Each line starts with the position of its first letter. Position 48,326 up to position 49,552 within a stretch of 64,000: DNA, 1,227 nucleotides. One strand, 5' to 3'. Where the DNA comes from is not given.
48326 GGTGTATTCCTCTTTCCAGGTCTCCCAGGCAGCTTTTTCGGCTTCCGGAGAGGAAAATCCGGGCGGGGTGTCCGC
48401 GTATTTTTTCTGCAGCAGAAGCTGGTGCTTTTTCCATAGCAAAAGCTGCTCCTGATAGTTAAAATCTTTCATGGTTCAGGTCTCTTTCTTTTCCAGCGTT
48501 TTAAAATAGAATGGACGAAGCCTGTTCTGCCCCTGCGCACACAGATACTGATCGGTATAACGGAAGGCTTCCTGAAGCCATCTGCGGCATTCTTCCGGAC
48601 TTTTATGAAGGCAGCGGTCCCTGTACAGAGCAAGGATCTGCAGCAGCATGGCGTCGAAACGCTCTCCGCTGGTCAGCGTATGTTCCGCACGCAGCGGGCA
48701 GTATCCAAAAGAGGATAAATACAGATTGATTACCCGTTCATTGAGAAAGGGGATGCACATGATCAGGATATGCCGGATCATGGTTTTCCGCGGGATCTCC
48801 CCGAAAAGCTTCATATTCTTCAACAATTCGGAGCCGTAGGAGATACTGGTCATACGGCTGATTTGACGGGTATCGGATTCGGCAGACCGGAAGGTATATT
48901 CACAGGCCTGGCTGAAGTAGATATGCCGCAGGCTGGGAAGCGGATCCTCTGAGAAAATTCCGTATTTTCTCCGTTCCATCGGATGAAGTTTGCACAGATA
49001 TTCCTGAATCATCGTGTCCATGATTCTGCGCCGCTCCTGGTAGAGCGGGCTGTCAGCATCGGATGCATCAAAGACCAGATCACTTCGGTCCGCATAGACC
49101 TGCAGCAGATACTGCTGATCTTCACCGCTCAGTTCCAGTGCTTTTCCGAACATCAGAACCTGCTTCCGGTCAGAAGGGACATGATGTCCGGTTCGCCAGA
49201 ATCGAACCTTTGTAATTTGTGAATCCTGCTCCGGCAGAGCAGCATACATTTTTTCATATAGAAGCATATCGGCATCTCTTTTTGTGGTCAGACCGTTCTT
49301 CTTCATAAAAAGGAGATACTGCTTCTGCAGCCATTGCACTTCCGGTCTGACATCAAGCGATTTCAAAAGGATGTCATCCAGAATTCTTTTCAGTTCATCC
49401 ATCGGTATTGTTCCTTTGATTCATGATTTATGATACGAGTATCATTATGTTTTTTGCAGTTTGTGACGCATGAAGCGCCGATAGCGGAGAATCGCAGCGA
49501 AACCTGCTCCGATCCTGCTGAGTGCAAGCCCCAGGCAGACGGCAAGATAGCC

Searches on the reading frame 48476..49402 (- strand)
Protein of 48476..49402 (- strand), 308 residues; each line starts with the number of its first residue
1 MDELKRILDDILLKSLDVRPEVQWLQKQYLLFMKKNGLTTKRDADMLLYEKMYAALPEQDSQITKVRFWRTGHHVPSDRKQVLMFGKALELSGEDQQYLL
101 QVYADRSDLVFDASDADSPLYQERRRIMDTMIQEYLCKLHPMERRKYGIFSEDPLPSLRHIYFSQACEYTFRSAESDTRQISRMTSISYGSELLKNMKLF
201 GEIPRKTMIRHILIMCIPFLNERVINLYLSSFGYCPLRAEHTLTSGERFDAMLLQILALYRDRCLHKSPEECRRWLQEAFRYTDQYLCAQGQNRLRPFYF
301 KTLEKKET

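Call 3: search_protein_families(library=pfam, proteins=[window:48476-49402:-], max_evalue=1)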
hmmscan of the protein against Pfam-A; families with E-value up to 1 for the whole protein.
window:48476-49402:- (308 aa): 0 families

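Call 4: search_protein_families(library=padloc, proteins=[window:48476-49402:-], max_evalue=1)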
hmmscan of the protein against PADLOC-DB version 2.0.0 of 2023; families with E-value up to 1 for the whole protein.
window:48476-49402:- (308 aa): 0 families

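Call 5: search_protein_families(library=ncbifam, proteins=[window:48476-49402:-], max_evalue=1)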
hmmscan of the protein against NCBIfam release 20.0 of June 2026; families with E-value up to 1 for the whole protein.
window:48476-49402:- (308 aa): 0 families

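Call 8: find_homologous_proteins(query=window:48476-49402:-, max_evalue=0.001)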
Query window:48476-49402:- (308 aa): 66 proteins with E <= 0.001 among 513 candidates.
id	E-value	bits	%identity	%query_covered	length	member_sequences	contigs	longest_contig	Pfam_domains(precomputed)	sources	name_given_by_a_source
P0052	4.2e-182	622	90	100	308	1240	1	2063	-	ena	-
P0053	1.3e-180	617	88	100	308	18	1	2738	-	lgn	-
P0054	9.7e-180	615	88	99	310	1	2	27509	-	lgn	-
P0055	2.3e-173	594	84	100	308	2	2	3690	-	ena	-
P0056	4.9e-170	583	82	100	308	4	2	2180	-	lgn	-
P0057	1.1e-166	572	81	100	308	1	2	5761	-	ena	-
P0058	1.1e-158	545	78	100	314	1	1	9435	-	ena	-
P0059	4.5e-156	537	77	99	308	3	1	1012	-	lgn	-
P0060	4.6e-155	534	90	85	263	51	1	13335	-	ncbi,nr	ncbi:MAG: hypothetical protein MRZ97_06750, partial [Firmicutes bacterium]|nr:hypothetical protein [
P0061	3.1e-153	528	75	100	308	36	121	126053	-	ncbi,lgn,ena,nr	ncbi:MAG: hypothetical protein SPF19_06345 [Oliverpabstia sp.]|nr:hypothetical protein [Lachnospirac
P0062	7.5e-152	523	74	100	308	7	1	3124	-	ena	-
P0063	1.1e-142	493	70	100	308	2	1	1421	-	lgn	-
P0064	1.3e-142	493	69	100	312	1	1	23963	-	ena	-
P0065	3.1e-141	488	96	73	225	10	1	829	-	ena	-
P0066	6.5e-140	484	68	100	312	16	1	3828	-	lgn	-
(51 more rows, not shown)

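Call 12: search_protein_families(library=pfam, alignment_id=A1, max_evalue=1)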
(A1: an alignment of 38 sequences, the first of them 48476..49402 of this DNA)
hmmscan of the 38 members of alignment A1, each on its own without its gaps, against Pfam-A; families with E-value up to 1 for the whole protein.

A. member 1, window:48476-49402:- (308 aa): 0 families

B. families by the number of members that match (of 38 scanned): 19 families
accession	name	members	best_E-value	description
PF23258.1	DUF7072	4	0.0099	Domain of unknown function (DUF7072)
PF23104.1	Zf-C2H2_ZNF451_6th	4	0.086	Sixth Zinc fingers C2H2 type, ZNF451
PF00273.25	Serum_albumin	3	0.059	Serum albumin family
PF17126.11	RsmF_methylt_CI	2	0.078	RsmF rRNA methyltransferase first C-terminal domain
PF00848.25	Ring_hydroxyl_A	1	0.012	Ring hydroxylating alpha subunit (catalytic domain)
PF03070.21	TENA_THI-4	1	0.013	TENA/THI-4/PQQC family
PF02614.20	UxaC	1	0.021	Glucuronate isomerase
PF04406.19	TP6A_N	1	0.024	Type IIB DNA topoisomerase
PF10172.14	DDA1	1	0.038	Det1 complexing ubiquitin ligase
PF00373.23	FERM_M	1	0.05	FERM central domain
PF03434.18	DUF276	1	0.059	DUF276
PF11373.13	DUF3175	1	0.063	Protein of unknown function (DUF3175)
PF25135.1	DUF7822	1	0.076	Domain of unknown function (DUF7822)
PF14322.12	SusD-like_3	1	0.077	Starch-binding associating with outer membrane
PF01801.21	Cytomega_gL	1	0.12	Cytomegalovirus glycoprotein L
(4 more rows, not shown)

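Call 13: find_related_loci(query=A1, collection=genome_contigs, flank=10000)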
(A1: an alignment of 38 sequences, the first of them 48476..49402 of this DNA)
Query A1 (308 aa) in genome_contigs; peptide patterns used: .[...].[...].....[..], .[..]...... (x = any residue, [..] = any of these).
141 stretches matched a pattern; 115 encode a relative of the query (tblastn E <= 1e-3); the best 80 are kept; 80 distinct loci.
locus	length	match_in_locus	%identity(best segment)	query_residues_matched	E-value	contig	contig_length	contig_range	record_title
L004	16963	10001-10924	98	1-308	0e+0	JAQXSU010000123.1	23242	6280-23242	MAG: Bacillota bacterium isolate SUG1491 k141_162574, whole genome shotgun sequence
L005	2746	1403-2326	93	1-308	0e+0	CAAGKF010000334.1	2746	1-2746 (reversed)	MAG TPA_asm: Lachnospiraceae bacterium, isolate HGM12199, WGS project CAAGKF010000000 data, contig: SRS476292_7_k119_218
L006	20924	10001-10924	89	1-308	0e+0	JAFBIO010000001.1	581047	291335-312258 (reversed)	Allofournierella massiliensis strain An912 An912_NODE_1_length_581047_cov_20.150715_pilon, whole genome shotgun sequence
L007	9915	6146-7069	83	1-308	3e-176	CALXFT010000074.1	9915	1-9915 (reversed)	MAG: uncultured Oscillospiraceae bacterium isolate BRZ_EP__bin67 genome assembly, contig: BRZ_EP__NODE_9968_length_9915_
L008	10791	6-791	90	47-308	9e-161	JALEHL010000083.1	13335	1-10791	MAG: Bacillota bacterium isolate SUG8 k141_8237811, whole genome shotgun sequence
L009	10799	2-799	89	43-308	2e-160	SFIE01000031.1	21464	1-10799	MAG: Subdoligranulum sp. isolate W1P18.021 Contig653, whole genome shotgun sequence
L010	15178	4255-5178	75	1-308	2e-160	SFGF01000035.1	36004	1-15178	MAG: Lachnospiraceae bacterium isolate W0P45.013 Contig447, whole genome shotgun sequence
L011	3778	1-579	92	116-308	4e-120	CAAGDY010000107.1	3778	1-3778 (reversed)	MAG TPA_asm: uncultured Anaerovibrio sp., isolate HGM14054, WGS project CAAGDY010000000 data, contig: SRS476152_62_k119_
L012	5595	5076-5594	97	1-173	5e-111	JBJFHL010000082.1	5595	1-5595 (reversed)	MAG: Anaerovoracaceae bacterium isolate PUUB62_bin.023 NODE_7136_length_5595_cov_23.378700, whole genome shotgun sequenc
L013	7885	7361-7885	91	1-175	8e-103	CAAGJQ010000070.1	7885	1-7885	MAG TPA_asm: uncultured Oscillibacter sp., isolate HGM13158, WGS project CAAGJQ010000000 data, contig: SRS476292_40_k119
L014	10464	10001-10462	89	1-154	3e-87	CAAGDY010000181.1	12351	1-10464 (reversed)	MAG TPA_asm: uncultured Anaerovibrio sp., isolate HGM14054, WGS project CAAGDY010000000 data, contig: SRS476152_62_k119_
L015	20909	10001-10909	45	4-307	5e-82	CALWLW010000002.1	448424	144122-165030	MAG: uncultured Lachnoclostridium sp. isolate BRZ_GB__bin22 genome assembly, contig: BRZ_GB__NODE_11_length_448424_cov_1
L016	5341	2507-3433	43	1-305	5e-82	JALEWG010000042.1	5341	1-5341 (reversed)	MAG: Lachnospiraceae bacterium isolate SUG393 k141_5420798, whole genome shotgun sequence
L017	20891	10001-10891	45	7-304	5e-79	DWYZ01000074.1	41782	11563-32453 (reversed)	MAG TPA_asm: Candidatus Blautia faecavium isolate ChiSjej1B19-5720 ChiSjej1B19M5__C55364_L41782_SAMN08009937, whole geno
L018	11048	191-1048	44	19-303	2e-78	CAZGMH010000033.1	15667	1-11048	MAG TPA_asm: uncultured Eubacterium sp. isolate SRP222994_co1_173 genome assembly, contig: NODE_7860_length_15667_cov_12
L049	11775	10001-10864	39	19-304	1e-63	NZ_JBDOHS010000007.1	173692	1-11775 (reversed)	Dorea sp. YH-dor226 contig7, whole genome shotgun sequence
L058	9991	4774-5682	38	3-303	4e-62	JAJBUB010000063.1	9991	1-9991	MAG: Clostridiales bacterium isolate U_126912 U_126912=NODE_797_length_9991_cov_9.309883, whole genome shotgun sequence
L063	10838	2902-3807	38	4-303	1e-61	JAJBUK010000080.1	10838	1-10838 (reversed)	MAG: Clostridiales bacterium isolate U_126972 U_126972=NODE_415_length_10838_cov_15.386998, whole genome shotgun sequenc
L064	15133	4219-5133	38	1-303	4e-61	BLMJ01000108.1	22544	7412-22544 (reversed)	Lachnospiraceae bacterium IMSAGC_019 DNA, IMSAGC_019_contig_108, whole genome shotgun sequence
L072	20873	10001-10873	42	15-304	2e-57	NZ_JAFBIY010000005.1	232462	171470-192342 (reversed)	Faecalicatena contorta strain ET52 Prase_5_NODE_5_length_232462_cov_71.9622, whole genome shotgun sequence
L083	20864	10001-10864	38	19-303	6e-56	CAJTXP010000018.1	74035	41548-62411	MAG TPA_asm: uncultured Lachnospiraceae bacterium isolate MGBC119923 genome assembly, contig: MGBC119923.18, whole genom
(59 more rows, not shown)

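Call 17: predict_structure(alignment_id=A1)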
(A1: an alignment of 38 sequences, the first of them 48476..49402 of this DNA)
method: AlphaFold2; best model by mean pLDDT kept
length: 308 residues; sequences in the alignment: 38
mean_pLDDT: 91.4   pTM: 0.90
mean pLDDT of the five models: 91.4, 91.1, 90.5, 90.4, 90.1
residues with pLDDT >= 90: 240; 70-90: 48; 50-70: 17; < 50: 3
segments of 3 or more residues with pLDDT < 50: 306-308
pLDDT, mean of each block of 10 residues (from residue 1): 97 95 97 97 97 95 94 93 97 97 96 96 97 92 85 89 88 59 72 91 95 93 97 97 96 97 92 93 94 89 55
secondary structure, 60 per line:
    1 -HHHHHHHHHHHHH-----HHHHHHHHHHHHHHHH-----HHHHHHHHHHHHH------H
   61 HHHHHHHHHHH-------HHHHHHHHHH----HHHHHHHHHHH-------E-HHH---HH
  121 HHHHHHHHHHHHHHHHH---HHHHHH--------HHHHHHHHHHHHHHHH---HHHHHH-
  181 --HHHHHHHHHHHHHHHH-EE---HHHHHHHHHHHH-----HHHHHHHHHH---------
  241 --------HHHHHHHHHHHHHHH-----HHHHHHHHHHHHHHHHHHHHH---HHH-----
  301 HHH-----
elements in order: H2-14 H20-35 H41-53 H60-71 H79-88 H93-103 H119-137 H141-146 H155-170 H174-179 H183-198 H205-216 H222-231 H249-263 H269-289
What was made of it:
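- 48476..49402 (-): Partner protein (family 'A1'), 308 aa, all-helical, with no Pfam, NCBIfam, PHROG or PADLOC match. It is the inferred output (DNA-binding) subunit. Its stop codon TGA is followed 3 nt later, in frame, by the STAND ATG. AF2 pLDDT 91.4: call 17.
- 49094..49345 (-): Residues about 20-103 of the partner. This is an XRE-like helix-turn-helix region containing the invariant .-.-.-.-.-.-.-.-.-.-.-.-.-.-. motif (residues 65-79). Helices H20-35, H41-53, H60-71, H79-88, H93-103: call 17.
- The A1 model has pLDDT 91.4 (call 17).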

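Call 21: fold_search(model_id=the predicted structure, library=pdb)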
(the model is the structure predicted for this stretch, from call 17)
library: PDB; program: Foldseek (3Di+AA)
matches with E <= 10: 135; with E <= 0.001: 0
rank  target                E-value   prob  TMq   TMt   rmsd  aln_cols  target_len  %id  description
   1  5juf                  1.8e-01  0.21  0.18  0.19  21.5       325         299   12  Crystal structure of the apo form of ComR from S. thermophilus. (released 2016-10-26)
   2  9a7f_A                5.3e-01  0.41  0.17  0.35  17.4       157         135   17  Integrative model of RGHR-DLDH1 by crosslinking MS and deep learning (released 2024-09-18)
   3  6qer_D                7.7e-01  0.11  0.17  0.18  20.6       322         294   12  Apo Form Of ComR From S. Thermophilus in space group C2 (released 2019-02-20)
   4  3pxp_B                8.4e-01  0.23  0.19  0.20  18.5       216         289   14  Crystal structure of a PAS and DNA binding domain containing protein (Caur_2278) from CHLOROFLEXUS AURANTIACUS J-10-FL (released 2011-01-19)
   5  3pxp_A                9.2e-01  0.21  0.19  0.20  18.4       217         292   13  Crystal structure of a PAS and DNA binding domain containing protein (Caur_2278) from CHLOROFLEXUS AURANTIACUS J-10-FL (released 2011-01-19)
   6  4yv6_D                1.1e+00  0.08  0.15  0.17  15.1       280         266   10  X-ray crystal structure of Streptococcus dysgalactiae SHP pheromone receptor Rgg2 (released 2015-04-08)
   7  2axv_A                1.2e+00  0.09  0.18  0.19  16.5       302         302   10  Structure of PrgX Y153C mutant (released 2005-12-06)
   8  2axu_L                1.2e+00  0.08  0.17  0.18  16.1       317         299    9  Structure of PrgX (released 2005-12-06)
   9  6qer_A                1.2e+00  0.08  0.18  0.18  21.2       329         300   12  Apo Form Of ComR From S. Thermophilus in space group C2 (released 2019-02-20)
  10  5w4m_A                1.4e+00  0.06  0.14  0.15  16.1       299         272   12  Crystal structure of Streptococcus dysgalactiae SHP pheromone receptor Rgg2(C45S) (released 2017-10-25)
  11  5w4m_B                1.5e+00  0.06  0.15  0.17  15.8       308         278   11  Crystal structure of Streptococcus dysgalactiae SHP pheromone receptor Rgg2(C45S) (released 2017-10-25)
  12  2axv_B                1.5e+00  0.08  0.18  0.18  16.6       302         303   10  Structure of PrgX Y153C mutant (released 2005-12-06)
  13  2axz_C                1.7e+00  0.08  0.19  0.20  16.7       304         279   10  Crystal structure of PrgX/cCF10 complex (released 2005-12-06)
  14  2r1j_L                1.8e+00  0.80  0.17  0.61   3.2        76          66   18  Crystal Structure of the P22 c2 Repressor protein in complex with the synthetic operator 9T (released 2008-04-29)
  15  2axu_G                1.9e+00  0.06  0.16  0.17  16.7       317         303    9  Structure of PrgX (released 2005-12-06)
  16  3jxb_C                2.0e+00  0.77  0.17  0.60   3.3        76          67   18  Crystal structure of the P22 c2 repressor protein in complex with synthetic operator 9C (released 2010-01-19)
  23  3jxb_D                2.9e+00  0.63  0.17  0.61   3.2        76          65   18  Crystal structure of the P22 c2 repressor protein in complex with synthetic operator 9C (released 2010-01-19)
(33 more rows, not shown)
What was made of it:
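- On RNPP (Rgg/ComR/PrgX) regulators (for the partner A1): These are the top whole-chain hits, but TM is about 0.18 and rmsd 15-21 A (call 21).
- Closest known: RNPP/Rgg-type regulators. Same: They top the whole-chain Foldseek list (call 21).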

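Call 29: search_protein_families(library=pfam, proteins=[L072:7793-9880:+, L064:2008-4113:+, L049:7809-9836:+, L083:6405-8180:+, L058:4750-7836:+], max_evalue=0.01)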
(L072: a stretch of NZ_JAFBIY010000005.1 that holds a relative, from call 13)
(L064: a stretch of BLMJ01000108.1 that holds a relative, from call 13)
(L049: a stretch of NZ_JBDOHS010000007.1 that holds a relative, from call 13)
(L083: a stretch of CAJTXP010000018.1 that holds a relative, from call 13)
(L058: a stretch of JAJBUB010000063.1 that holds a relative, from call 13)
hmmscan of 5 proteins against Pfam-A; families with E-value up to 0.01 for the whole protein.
L072:7793-9880:+ (695 aa): 4 families
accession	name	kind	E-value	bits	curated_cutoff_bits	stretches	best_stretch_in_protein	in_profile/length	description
PF04545.22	Sigma70_r4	-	4e-13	49.1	24.1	1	121-170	1-50/50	Sigma-70, region 4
PF08281.18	Sigma70_r4_2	-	8.1e-11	41.8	25.7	1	117-168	3-54/54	Sigma-70, region 4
PF04542.20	Sigma70_r2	-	9.4e-09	35.4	24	1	24-92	1-70/71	Sigma-70 region 2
PF07638.17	Sigma70_ECF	-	0.0019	18.6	21.1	1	113-163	125-174/185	ECF sigma factor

L064:2008-4113:+ (701 aa): 5 families
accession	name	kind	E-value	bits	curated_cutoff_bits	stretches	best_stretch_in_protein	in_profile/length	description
PF08281.18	Sigma70_r4_2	-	3.6e-10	39.8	25.7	1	133-184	3-54/54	Sigma-70, region 4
PF04542.20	Sigma70_r2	-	6.2e-10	39.2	24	1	37-105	1-70/71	Sigma-70 region 2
PF04545.22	Sigma70_r4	-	9.9e-10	38.2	24.1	1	137-184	1-48/50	Sigma-70, region 4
PF07638.17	Sigma70_ECF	-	7.6e-05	23.1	21.1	1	86-178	77-173/185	ECF sigma factor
PF00196.25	GerE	-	0.0035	17.4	23.5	0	143-182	5-42/57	Bacterial regulatory proteins, luxR family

L049:7809-9836:+ (675 aa): 4 families
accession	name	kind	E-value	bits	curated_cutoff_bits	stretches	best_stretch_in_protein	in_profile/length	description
PF04545.22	Sigma70_r4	-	1.2e-11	44.4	24.1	1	123-172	1-50/50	Sigma-70, region 4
PF04542.20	Sigma70_r2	-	8.4e-11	42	24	1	26-95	1-71/71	Sigma-70 region 2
PF08281.18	Sigma70_r4_2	-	6.3e-10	39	25.7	1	119-170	3-54/54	Sigma-70, region 4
PF07638.17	Sigma70_ECF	-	0.0033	17.8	21.1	1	103-166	113-175/185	ECF sigma factor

L083:6405-8180:+ (591 aa): 4 families
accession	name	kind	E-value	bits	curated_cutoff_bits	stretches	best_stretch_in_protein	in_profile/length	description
PF04542.20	Sigma70_r2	-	7.1e-14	51.8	24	1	49-115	2-69/71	Sigma-70 region 2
PF08281.18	Sigma70_r4_2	-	1.2e-12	47.7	25.7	1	139-191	2-54/54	Sigma-70, region 4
PF04545.22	Sigma70_r4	-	2.1e-11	43.6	24.1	1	144-192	1-49/50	Sigma-70, region 4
PF07638.17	Sigma70_ECF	-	7.3e-05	23.2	21.1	1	117-190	103-176/185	ECF sigma factor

L058:4750-7836:+ (1029 aa): 9 families
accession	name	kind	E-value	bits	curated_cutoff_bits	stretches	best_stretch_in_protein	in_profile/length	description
PF13424.12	TPR_12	-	6.3e-12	46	30.1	1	750-824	2-76/77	Tetratricopeptide repeat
PF13191.12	AAA_16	-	3.3e-09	37.9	32.6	1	394-518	1-152/167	AAA ATPase domain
PF00931.28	NB-ARC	-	1.8e-06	27.9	23.5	1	402-531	5-137/248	NB-ARC domain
PF01637.24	ATPase_2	-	0.00046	20.5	33.2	1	395-507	1-119/225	ATPase domain predominantly from Archaea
PF05673.19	DUF815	-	0.0011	18.6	23.8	1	404-443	42-81/249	Protein of unknown function (DUF815)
PF13374.12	TPR_10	-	0.0036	17.7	27.5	0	751-789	2-40/42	Tetratricopeptide repeat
PF20703.3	nSTAND1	-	0.0043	17.2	27.1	1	393-507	14-124/379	Novel STAND NTPase 1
PF24885.1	TPR_NPHP3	-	0.0046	16.8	100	0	747-825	137-215/239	Nephrocystin-3 TPR domain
PF17874.7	TPR_MalT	-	0.0099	15.6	45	0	945-1002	50-105/336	MalT-like TPR region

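Call 30: search_solved_structures(query=A1, max_evalue=10, show_alignments=3)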
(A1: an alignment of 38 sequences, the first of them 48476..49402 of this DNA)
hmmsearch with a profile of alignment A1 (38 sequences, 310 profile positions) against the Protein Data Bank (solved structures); distinct sequences matched with E-value up to 10: 2.
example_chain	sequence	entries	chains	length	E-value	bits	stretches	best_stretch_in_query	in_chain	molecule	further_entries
3s26_A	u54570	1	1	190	0.24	14.1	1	27-104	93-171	Neutrophil gelatinase-associated lipocalin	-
3u9p_C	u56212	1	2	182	0.37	13.5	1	27-102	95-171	Neutrophil gelatinase-associated lipocalin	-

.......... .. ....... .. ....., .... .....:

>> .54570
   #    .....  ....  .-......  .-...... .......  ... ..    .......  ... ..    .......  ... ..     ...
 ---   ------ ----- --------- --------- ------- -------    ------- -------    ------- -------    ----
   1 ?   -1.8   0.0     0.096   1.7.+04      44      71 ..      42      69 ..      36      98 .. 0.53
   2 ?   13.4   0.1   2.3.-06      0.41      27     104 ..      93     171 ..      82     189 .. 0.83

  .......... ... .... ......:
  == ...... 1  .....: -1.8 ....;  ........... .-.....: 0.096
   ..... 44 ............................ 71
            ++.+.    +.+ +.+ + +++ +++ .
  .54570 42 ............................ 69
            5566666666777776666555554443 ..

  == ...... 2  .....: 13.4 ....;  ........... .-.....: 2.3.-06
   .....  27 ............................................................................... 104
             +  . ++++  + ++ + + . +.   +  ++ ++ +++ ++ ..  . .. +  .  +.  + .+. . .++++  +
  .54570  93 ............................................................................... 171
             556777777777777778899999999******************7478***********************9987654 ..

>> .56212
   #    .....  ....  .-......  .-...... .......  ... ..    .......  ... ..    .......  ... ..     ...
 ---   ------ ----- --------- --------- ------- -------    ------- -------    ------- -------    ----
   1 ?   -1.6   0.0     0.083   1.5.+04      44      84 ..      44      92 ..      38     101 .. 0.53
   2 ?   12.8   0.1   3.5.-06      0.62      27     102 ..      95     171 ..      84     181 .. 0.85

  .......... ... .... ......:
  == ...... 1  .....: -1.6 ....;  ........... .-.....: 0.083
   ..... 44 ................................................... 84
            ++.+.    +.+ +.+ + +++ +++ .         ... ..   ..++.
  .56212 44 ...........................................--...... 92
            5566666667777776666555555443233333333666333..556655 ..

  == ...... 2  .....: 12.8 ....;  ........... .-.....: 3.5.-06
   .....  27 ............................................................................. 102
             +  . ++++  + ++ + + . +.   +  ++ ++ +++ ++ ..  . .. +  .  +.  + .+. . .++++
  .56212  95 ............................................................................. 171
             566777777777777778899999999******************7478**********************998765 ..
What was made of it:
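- Tried and rejected: A PDB profile search gave only a spurious lipocalin match at E 0.24 (call 30).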

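Call 48: find_homologous_proteins(query=A1, max_evalue=0.001)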
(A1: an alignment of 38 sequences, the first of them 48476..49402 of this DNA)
Query A1 (38 sequences) (308 aa, profile of the alignment): 196 proteins with E <= 0.001 among 1939 candidates; the best 120 are listed.
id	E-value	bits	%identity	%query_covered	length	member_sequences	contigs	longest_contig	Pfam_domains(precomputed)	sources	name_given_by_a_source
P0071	5.5e-130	452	45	99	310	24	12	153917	-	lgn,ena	-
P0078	1.9e-129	450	46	93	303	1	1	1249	-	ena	-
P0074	2.8e-129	449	43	97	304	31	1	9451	-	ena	-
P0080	3.4e-129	449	42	98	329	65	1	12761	-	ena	-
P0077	4.5e-129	449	43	94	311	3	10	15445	-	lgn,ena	-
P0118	5.1e-129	448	44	94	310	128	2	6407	-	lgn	-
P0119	8.4e-129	448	43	93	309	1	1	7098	-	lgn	-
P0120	1.0e-128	447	42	93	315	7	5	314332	-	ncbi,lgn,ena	-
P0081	5.0e-128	445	43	94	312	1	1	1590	-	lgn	-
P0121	5.7e-128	445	44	93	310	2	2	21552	-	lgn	-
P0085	8.7e-128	444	44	94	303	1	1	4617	-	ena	-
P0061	1.3e-127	444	75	100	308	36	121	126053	-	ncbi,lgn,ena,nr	ncbi:MAG: hypothetical protein SPF19_06345 [Oliverpabstia sp.]|nr:hypothetical protein [Lachnospirac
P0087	1.4e-127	444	44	94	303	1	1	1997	-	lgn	-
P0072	1.4e-127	444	44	93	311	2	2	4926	-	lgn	-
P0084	1.4e-127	444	43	94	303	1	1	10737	-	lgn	-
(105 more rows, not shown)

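Call 56: search_protein_representatives(alignment_id=A1)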
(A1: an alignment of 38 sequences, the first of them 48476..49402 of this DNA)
Query: 38 sequences, 310 profile positions. Proteins with E-value up to 0.001 (for the whole library): 152; up to 1e-10: 122; up to 1e-30: 83. The best 150 are listed.
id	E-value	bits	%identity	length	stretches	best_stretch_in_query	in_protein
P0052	8.5e-128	442.7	-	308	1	7-310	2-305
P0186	2.2e-122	424.9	-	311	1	1-309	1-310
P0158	2.9e-119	414.6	-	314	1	4-309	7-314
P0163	1.1e-118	412.7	-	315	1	6-309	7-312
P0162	1.1e-118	412.7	-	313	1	4-309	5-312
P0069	8.3e-113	393.4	-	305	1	5-309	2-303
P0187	1.2e-112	392.8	-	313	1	5-309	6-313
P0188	7.5e-112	390.3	-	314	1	6-308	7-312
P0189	1.9e-111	388.9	-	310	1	3-309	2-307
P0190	1.6e-110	385.9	-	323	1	10-309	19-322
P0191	1.2e-103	363.4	-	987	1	5-308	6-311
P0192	2.8e-103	362.1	-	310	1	3-308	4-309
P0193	9.6e-103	360.4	-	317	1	3-309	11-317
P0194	1.2e-102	360.1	-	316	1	6-308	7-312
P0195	1.2e-99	350.1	-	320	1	5-308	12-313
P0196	2.0e-98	346.2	-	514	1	4-308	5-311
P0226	2.6e-71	257.1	-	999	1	8-308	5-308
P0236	2.2e-52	195.0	-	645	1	90-309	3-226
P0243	1.9e-43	165.6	-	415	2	129-297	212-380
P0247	1.6e-40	156.0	-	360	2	132-294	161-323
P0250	2.1e-39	152.3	-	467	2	123-293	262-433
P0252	5.1e-38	147.8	-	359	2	120-295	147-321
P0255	4.0e-37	144.8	-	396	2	120-295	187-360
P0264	1.5e-29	120.0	-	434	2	125-308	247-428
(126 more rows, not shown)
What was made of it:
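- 48476..49402 (-): Family size: calls 48, 56.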
